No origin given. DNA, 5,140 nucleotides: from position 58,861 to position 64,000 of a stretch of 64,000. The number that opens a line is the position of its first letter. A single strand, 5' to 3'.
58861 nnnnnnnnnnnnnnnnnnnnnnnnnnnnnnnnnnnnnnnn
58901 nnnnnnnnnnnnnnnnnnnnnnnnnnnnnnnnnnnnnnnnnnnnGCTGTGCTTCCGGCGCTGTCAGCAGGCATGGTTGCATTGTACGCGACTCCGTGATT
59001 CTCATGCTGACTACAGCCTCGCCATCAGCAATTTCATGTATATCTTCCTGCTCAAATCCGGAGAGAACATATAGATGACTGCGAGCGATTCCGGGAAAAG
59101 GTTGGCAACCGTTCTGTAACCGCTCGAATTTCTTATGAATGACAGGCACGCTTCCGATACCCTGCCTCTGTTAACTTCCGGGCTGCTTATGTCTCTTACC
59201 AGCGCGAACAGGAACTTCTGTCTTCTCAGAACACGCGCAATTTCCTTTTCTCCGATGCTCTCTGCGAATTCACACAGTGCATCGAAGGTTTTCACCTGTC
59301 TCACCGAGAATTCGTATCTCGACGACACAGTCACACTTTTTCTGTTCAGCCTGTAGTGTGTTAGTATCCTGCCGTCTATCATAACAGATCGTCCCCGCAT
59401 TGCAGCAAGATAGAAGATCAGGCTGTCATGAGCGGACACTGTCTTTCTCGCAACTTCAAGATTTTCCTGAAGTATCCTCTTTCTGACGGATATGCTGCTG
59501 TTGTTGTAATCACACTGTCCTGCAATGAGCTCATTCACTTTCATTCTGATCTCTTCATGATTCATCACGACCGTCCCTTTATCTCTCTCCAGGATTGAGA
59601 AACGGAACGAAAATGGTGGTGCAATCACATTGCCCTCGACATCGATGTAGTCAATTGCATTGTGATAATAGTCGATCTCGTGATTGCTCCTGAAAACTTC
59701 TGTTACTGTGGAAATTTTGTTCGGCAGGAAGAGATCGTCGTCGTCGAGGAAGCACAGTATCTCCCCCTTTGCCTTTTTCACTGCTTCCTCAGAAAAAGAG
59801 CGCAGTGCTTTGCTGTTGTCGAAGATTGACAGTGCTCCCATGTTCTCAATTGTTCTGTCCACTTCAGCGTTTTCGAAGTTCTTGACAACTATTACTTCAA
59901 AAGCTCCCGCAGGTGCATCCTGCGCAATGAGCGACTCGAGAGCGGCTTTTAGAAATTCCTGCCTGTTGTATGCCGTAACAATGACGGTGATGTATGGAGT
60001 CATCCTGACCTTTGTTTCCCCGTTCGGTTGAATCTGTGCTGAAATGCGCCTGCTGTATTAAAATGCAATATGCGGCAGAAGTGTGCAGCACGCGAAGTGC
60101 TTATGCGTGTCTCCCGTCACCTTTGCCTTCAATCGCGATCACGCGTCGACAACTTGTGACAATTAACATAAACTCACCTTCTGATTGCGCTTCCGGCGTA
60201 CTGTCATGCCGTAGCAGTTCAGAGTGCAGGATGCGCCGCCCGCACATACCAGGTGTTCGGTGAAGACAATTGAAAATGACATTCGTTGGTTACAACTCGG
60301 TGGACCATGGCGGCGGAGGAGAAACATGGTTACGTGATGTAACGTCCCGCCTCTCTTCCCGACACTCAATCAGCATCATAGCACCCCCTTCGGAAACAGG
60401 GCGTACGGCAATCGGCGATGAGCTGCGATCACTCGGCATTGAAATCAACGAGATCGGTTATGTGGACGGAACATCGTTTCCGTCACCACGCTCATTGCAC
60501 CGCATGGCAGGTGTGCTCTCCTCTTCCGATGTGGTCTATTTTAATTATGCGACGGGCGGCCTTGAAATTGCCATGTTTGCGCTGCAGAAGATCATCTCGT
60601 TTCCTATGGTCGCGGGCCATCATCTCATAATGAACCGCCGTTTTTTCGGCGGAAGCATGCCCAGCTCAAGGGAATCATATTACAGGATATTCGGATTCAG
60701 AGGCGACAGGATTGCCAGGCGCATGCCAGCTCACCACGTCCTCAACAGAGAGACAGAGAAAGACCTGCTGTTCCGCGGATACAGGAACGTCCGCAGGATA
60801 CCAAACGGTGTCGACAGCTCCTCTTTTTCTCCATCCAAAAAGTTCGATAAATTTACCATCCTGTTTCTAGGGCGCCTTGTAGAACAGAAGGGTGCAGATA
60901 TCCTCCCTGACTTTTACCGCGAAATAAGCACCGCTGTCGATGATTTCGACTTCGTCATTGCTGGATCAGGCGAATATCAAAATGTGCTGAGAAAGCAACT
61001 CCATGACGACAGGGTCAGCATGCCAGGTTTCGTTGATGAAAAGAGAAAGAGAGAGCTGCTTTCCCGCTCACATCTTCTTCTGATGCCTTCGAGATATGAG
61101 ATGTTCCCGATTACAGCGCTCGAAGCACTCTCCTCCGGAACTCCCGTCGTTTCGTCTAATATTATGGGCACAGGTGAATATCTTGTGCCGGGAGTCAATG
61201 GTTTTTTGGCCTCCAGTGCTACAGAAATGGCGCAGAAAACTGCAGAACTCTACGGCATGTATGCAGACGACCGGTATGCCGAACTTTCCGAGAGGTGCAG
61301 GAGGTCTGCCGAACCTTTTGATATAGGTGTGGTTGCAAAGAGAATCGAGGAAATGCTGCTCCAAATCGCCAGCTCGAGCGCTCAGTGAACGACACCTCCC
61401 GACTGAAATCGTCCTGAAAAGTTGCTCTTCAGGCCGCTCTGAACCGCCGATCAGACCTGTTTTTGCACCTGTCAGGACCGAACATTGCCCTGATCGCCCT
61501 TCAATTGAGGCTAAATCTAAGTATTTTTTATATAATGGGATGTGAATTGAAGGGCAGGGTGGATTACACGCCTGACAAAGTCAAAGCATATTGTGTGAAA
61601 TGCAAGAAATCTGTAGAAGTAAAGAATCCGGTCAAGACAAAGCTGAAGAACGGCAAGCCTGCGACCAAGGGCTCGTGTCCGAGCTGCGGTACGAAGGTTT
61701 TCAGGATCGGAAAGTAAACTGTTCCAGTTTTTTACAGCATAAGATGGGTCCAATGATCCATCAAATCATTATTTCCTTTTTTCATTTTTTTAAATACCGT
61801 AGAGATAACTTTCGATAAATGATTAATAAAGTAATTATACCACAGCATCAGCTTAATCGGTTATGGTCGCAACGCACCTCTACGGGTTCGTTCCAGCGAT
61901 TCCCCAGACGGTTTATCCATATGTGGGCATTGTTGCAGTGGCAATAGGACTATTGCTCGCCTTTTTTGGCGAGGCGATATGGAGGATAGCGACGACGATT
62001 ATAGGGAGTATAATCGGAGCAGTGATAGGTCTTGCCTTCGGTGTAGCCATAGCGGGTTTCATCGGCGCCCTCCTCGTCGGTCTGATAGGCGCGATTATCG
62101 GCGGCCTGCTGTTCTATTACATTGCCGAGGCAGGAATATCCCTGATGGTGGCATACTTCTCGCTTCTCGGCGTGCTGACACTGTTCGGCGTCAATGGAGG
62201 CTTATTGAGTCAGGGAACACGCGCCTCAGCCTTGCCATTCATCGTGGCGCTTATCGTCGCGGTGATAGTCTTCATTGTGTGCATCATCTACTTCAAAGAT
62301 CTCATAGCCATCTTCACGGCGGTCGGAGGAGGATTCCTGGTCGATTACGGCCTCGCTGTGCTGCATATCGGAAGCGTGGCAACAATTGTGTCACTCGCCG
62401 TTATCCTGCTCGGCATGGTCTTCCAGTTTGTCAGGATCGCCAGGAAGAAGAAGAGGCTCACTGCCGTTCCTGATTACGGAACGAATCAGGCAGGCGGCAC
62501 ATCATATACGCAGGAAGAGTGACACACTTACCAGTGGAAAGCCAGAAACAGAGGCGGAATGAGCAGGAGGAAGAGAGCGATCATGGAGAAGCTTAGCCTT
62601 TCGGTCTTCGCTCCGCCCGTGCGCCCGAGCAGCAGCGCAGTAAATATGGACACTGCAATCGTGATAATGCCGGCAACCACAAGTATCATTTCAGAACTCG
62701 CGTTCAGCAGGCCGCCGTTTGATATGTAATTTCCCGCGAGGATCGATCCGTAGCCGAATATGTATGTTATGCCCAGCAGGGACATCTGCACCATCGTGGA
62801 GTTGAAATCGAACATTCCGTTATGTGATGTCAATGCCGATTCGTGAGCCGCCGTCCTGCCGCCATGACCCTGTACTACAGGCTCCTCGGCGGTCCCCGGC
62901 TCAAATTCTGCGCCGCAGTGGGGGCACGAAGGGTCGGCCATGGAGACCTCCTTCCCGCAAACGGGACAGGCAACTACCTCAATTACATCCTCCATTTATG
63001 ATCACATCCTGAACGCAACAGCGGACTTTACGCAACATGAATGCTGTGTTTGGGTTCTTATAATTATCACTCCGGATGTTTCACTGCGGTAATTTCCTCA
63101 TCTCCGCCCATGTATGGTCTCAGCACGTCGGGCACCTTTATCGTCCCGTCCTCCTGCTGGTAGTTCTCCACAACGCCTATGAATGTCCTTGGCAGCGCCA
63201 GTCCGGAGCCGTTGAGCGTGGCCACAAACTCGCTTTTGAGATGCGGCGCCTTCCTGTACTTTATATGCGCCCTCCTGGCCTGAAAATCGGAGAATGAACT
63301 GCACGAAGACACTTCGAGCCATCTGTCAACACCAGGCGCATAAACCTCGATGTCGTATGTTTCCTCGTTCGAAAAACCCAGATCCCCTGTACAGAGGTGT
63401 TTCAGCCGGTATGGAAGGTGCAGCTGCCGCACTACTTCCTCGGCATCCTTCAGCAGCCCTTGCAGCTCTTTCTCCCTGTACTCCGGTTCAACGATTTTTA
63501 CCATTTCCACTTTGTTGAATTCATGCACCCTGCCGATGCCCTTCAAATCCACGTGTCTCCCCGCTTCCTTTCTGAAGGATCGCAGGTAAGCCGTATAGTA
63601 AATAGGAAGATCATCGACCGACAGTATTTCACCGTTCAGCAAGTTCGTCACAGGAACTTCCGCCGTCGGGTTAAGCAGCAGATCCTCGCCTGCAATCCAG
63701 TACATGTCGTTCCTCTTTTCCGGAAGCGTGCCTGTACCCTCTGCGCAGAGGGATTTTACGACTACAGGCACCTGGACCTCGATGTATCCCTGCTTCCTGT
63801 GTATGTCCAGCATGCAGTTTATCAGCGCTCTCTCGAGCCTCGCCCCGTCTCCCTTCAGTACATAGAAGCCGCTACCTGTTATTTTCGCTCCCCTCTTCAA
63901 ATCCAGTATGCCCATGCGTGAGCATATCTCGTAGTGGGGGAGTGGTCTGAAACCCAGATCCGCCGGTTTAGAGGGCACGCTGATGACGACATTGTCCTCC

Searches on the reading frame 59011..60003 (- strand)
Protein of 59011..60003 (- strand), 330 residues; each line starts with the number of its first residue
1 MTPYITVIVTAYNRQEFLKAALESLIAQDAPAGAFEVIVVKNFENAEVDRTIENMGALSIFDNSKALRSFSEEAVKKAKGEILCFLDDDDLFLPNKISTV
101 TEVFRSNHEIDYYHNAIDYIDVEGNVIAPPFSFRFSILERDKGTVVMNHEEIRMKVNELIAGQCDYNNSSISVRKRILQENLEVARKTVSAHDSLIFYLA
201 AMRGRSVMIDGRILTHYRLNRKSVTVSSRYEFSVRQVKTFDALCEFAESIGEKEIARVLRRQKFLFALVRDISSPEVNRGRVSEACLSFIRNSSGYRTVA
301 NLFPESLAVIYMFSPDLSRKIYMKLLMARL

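Call 43: search_protein_families(library=pfam, proteins=[window:59011-60003:-], max_evalue=0.001)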
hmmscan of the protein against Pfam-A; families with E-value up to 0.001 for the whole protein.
window:59011-60003:- (330 aa): 2 families
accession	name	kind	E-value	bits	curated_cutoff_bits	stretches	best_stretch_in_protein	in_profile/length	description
PF00535.33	Glycos_transf_2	-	7e-14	52.5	23.3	1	6-121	1-120/168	Glycosyl transferase family 2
PF13641.12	Glyco_tranf_2_3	-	1.5e-09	38.7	27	1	3-106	1-113/230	Glycosyltransferase like family 2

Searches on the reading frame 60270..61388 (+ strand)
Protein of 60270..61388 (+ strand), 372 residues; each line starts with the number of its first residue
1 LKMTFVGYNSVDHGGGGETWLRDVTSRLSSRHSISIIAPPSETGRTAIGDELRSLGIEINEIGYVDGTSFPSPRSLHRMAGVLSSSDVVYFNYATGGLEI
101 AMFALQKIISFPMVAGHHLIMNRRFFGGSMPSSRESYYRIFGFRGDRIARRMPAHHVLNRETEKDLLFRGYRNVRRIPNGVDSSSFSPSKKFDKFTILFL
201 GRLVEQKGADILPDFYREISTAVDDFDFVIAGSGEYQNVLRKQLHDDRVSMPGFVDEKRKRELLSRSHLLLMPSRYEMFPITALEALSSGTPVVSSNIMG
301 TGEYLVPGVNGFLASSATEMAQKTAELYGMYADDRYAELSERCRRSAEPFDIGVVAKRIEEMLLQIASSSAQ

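Call 43: search_protein_families(library=pfam, proteins=[window:60270-61388:+], max_evalue=0.001)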
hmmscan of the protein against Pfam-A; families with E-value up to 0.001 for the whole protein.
window:60270-61388:+ (372 aa): 5 families
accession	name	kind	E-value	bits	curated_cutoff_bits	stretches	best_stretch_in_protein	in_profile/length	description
PF00534.26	Glycos_transf_1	-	1.5e-28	100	26.4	1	187-327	8-155/172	Glycosyl transferases group 1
PF13692.12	Glyco_trans_1_4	-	8.2e-28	97.9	27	1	195-328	2-140/142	Glycosyl transferases group 1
PF20706.3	GT4-conflict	-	1.4e-13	51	26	1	176-312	176-327/385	Family 4 Glycosyltransferase in conflict systems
PF13524.12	Glyco_trans_1_2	-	3.1e-07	30.9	25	1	222-327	11-111/144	Glycosyl transferase-like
PF13439.12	Glyco_transf_4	-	7.3e-06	26.6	28.5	1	15-183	2-168/170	Glycosyltransferase Family 4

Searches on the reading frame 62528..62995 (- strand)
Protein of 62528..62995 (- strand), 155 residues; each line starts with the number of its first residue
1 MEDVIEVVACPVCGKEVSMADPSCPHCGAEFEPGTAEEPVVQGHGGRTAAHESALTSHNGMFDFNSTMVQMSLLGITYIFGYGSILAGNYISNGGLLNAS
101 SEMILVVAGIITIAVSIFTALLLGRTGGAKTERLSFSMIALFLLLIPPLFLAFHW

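Call 43: search_protein_families(library=pfam, proteins=[window:62528-62995:-], max_evalue=0.001)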
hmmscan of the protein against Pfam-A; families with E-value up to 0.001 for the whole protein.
window:62528-62995:- (155 aa): 3 families
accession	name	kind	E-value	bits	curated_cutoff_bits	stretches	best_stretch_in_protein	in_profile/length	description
PF24460.1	DUF7575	-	9.6e-06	25.3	28.5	0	22-33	4-15/28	Domain of unknown function (DUF7575)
PF13248.11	Zn_ribbon_3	-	2.2e-05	24.2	27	1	8-30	3-25/26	zinc-ribbon domain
PF13240.11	Zn_Ribbon_1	-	6e-05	23.1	25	1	10-30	2-22/23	zinc-ribbon domain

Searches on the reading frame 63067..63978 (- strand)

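Call 43: search_protein_families(library=pfam, proteins=[window:63067-63978:-], max_evalue=0.001)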
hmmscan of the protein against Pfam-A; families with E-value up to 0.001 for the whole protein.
window:63067-63978:- (303 aa): 1 family
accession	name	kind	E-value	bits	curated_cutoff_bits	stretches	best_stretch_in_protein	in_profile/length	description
PF00587.30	tRNA-synt_2b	-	3.2e-29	102.7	29.3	1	98-273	9-179/179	tRNA synthetase class II core domain (G, H, P, S and T)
